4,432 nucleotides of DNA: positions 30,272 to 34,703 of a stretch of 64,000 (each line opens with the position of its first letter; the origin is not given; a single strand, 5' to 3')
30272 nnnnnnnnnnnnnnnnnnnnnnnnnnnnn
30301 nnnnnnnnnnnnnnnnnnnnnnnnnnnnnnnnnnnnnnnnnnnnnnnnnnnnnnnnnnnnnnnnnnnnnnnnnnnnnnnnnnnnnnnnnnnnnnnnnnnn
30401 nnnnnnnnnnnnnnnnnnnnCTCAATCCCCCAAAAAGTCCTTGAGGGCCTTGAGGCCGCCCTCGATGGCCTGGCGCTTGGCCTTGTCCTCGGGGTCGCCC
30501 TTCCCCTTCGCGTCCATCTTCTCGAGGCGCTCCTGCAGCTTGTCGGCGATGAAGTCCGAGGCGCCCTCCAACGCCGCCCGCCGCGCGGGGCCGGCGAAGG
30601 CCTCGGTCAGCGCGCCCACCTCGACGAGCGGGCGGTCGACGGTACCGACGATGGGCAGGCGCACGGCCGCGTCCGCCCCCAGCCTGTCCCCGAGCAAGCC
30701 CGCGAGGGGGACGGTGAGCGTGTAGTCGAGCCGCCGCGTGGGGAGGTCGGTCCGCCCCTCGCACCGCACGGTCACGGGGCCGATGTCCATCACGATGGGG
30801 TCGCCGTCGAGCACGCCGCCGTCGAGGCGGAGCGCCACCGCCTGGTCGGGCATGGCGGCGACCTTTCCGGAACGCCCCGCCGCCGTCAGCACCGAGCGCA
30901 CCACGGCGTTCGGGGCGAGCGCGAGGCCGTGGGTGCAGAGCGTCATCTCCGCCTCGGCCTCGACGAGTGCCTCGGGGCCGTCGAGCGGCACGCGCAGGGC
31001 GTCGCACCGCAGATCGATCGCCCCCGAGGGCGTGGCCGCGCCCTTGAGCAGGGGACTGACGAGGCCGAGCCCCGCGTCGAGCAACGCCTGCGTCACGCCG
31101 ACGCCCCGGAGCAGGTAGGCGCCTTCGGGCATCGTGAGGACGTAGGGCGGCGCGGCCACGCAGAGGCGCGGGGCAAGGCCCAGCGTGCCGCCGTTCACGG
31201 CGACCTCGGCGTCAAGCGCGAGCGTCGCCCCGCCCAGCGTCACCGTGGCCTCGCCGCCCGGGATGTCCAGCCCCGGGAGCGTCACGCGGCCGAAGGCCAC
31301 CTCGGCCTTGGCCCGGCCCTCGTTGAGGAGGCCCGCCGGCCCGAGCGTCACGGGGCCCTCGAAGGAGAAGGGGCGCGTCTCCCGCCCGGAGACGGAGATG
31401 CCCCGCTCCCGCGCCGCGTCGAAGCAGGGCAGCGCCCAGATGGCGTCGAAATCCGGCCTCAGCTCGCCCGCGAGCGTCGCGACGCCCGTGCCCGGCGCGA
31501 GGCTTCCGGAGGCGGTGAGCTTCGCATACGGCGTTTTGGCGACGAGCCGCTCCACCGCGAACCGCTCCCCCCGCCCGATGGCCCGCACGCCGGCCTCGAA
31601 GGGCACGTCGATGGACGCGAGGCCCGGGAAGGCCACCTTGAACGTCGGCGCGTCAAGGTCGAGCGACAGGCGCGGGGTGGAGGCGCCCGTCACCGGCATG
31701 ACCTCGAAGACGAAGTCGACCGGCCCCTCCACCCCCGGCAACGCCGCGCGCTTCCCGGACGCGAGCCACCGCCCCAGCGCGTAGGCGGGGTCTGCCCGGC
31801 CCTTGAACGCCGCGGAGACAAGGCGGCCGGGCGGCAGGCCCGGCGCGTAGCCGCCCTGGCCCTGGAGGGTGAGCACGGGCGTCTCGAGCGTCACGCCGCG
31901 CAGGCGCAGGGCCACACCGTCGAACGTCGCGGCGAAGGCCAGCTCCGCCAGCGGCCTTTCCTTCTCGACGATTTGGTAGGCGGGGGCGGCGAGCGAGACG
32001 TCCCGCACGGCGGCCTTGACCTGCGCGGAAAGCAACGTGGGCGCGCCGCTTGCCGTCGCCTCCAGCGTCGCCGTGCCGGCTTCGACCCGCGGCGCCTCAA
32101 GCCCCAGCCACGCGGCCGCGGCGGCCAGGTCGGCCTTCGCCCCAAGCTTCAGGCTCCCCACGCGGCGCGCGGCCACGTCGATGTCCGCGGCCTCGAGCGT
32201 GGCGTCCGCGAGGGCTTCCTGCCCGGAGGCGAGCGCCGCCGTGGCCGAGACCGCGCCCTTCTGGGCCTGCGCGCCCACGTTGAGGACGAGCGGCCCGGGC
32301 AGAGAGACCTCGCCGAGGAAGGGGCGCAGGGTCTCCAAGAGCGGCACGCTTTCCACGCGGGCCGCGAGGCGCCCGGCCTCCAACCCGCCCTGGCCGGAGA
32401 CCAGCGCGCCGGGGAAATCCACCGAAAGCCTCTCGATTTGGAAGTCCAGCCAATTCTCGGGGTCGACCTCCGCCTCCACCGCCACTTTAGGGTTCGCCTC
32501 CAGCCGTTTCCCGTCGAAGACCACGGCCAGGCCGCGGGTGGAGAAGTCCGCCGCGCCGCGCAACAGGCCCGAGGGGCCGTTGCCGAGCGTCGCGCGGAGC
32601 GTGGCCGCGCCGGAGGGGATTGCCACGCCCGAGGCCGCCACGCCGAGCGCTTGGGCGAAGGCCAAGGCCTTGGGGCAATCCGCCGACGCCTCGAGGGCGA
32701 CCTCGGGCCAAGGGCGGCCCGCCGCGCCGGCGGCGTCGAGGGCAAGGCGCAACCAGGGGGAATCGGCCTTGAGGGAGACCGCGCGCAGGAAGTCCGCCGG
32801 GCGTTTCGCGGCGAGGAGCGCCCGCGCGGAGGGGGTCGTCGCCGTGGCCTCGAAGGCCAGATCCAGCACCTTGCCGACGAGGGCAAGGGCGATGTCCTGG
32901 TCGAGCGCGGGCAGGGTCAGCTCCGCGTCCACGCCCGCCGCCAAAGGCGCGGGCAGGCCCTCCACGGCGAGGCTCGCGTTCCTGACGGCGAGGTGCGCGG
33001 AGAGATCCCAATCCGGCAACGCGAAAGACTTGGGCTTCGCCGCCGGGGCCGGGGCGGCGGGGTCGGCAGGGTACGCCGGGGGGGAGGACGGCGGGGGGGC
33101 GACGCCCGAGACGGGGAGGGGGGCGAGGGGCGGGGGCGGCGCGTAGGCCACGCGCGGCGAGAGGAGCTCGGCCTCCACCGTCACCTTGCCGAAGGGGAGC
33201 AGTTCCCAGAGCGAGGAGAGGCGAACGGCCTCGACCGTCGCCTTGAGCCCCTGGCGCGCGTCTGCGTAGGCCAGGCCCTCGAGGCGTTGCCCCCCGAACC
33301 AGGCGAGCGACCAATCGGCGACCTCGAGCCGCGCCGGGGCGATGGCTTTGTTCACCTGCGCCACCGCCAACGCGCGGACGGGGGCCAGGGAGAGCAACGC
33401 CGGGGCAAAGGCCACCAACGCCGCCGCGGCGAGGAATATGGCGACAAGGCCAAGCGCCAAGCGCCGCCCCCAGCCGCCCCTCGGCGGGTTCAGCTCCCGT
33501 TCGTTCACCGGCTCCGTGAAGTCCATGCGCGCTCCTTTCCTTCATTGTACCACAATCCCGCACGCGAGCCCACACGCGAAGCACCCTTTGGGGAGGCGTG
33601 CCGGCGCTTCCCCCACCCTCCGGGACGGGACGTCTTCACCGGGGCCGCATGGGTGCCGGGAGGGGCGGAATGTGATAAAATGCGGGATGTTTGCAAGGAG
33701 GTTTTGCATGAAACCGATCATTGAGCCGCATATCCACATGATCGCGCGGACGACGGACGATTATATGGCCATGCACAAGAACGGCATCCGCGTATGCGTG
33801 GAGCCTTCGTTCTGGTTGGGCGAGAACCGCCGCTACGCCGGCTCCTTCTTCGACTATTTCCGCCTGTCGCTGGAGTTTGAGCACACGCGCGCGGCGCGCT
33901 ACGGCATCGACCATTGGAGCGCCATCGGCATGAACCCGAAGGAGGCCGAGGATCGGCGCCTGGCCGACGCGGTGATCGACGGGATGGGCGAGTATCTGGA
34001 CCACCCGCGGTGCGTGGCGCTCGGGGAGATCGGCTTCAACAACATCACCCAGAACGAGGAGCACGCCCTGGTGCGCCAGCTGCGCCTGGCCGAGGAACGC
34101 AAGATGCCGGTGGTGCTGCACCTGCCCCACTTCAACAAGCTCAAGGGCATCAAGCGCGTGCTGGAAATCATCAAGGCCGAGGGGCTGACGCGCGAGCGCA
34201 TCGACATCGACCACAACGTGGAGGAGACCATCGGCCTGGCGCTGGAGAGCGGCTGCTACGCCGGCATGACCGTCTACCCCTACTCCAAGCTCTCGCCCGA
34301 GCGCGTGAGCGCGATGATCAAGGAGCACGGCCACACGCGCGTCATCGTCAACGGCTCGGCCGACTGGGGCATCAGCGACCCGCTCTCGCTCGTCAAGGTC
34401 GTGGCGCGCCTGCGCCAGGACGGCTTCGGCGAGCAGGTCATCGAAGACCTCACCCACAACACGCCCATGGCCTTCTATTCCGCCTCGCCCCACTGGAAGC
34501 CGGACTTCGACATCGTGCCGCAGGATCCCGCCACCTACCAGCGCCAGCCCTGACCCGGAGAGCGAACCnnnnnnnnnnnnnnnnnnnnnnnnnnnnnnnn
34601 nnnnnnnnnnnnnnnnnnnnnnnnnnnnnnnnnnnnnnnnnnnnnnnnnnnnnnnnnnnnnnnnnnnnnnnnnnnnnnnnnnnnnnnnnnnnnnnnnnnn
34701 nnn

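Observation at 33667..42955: Tight six-gene cluster built around a 1008-aa Ser/Thr kinase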

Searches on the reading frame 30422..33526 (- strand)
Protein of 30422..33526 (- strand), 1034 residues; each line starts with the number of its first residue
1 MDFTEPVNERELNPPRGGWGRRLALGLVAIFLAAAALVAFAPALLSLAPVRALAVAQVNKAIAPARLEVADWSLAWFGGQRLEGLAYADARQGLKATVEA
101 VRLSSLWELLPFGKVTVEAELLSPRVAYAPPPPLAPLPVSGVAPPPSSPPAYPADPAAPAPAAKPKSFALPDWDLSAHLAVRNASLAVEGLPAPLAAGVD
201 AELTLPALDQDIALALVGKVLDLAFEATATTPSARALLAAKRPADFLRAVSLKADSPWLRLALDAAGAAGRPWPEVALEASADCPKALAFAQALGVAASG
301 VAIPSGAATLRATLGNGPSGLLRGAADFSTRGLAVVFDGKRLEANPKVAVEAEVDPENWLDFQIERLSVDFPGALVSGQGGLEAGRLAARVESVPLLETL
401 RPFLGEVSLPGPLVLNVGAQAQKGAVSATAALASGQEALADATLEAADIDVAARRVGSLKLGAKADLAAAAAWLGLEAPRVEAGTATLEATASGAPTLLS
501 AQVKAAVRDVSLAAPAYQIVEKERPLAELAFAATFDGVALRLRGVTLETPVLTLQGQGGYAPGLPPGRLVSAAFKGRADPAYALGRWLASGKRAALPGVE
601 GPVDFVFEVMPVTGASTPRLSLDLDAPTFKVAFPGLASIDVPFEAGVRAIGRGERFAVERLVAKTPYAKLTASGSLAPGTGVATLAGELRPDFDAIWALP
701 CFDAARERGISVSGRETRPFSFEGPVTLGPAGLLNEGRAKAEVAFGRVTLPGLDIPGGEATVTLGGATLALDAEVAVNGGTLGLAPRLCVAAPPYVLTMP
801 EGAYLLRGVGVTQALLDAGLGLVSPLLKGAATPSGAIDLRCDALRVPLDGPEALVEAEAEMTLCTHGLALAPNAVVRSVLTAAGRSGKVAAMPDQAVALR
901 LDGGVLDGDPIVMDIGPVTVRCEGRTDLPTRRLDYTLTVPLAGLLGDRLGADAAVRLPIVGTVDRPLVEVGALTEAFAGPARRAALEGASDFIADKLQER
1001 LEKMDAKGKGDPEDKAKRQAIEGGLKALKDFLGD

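Call 32: search_protein_families(library=pfam, proteins=[window:30422-33526:-], max_evalue=0.001)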
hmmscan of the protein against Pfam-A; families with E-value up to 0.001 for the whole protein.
window:30422-33526:- (1034 aa): 0 families

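Call 49: search_protein_families(library=pfam, proteins=[window:30422-33526:-], max_evalue=1)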
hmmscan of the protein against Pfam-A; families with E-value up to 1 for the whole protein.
window:30422-33526:- (1034 aa): 1 family
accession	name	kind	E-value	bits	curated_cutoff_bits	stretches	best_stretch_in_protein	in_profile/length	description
PF19741.4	DUF6230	-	0.21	12.3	27.5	1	409-490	52-121/145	Family of unknown function (DUF6230)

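Call 96: search_protein_families(library=padloc, proteins=[window:30422-33526:-], max_evalue=0.001)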
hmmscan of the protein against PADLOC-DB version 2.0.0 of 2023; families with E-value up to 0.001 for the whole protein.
window:30422-33526:- (1034 aa): 0 families

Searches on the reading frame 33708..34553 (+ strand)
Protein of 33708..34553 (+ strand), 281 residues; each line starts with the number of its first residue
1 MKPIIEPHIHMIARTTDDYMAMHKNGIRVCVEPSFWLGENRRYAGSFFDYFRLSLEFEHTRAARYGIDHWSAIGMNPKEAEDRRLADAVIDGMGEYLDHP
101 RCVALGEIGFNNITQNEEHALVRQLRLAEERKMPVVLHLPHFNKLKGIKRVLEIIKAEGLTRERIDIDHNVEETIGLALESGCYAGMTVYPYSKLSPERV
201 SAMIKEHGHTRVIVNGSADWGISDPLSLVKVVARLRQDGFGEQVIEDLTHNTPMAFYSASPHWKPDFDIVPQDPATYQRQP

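Call 4: search_protein_families(library=pfam, proteins=[window:33708-34553:+], max_evalue=0.01)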
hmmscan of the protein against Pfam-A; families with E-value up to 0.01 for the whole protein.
window:33708-34553:+ (281 aa): 1 family
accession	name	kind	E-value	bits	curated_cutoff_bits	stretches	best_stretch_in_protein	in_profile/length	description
PF01026.27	TatD_DNase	-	2.8e-11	43.8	27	1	61-189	47-176/253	TatD related DNase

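Call 5: search_protein_families(library=ncbifam, proteins=[window:33708-34553:+], max_evalue=0.01)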
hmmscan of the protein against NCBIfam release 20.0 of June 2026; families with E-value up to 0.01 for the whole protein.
window:33708-34553:+ (281 aa): 2 families
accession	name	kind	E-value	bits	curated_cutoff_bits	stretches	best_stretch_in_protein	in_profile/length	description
TIGR00010.1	TIGR00010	subfamily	1.9e-07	30.8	206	1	71-144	57-134/253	YchF/TatD family DNA exonuclease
NF007745.0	PRK10425.1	equivalog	1.2e-06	28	395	1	64-139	50-128/260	3'-5' ssDNA/RNA exonuclease TatD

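Call 61: search_solved_structures(query=window:33708-34550:+, max_evalue=0.001)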
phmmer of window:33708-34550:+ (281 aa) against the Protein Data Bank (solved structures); distinct sequences matched with E-value up to 0.001: 4.
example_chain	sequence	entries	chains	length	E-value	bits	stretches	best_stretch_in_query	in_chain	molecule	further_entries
3guw_A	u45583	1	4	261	2.8e-25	92.6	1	6-249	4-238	uncharacterized protein AF_1765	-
4pe8_A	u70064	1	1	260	0.00017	24.5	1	61-140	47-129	Tat-linked quality control protein TatD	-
4p5u_A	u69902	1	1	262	0.00017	24.4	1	61-140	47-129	Tat-linked quality control protein TatD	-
1xwy_A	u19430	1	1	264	0.00018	24.4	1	61-140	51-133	Deoxyribonuclease tatD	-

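Call 96: search_protein_families(library=padloc, proteins=[window:33708-34553:+], max_evalue=0.001)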
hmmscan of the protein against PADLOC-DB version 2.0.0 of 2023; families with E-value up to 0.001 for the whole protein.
window:33708-34553:+ (281 aa): 0 families
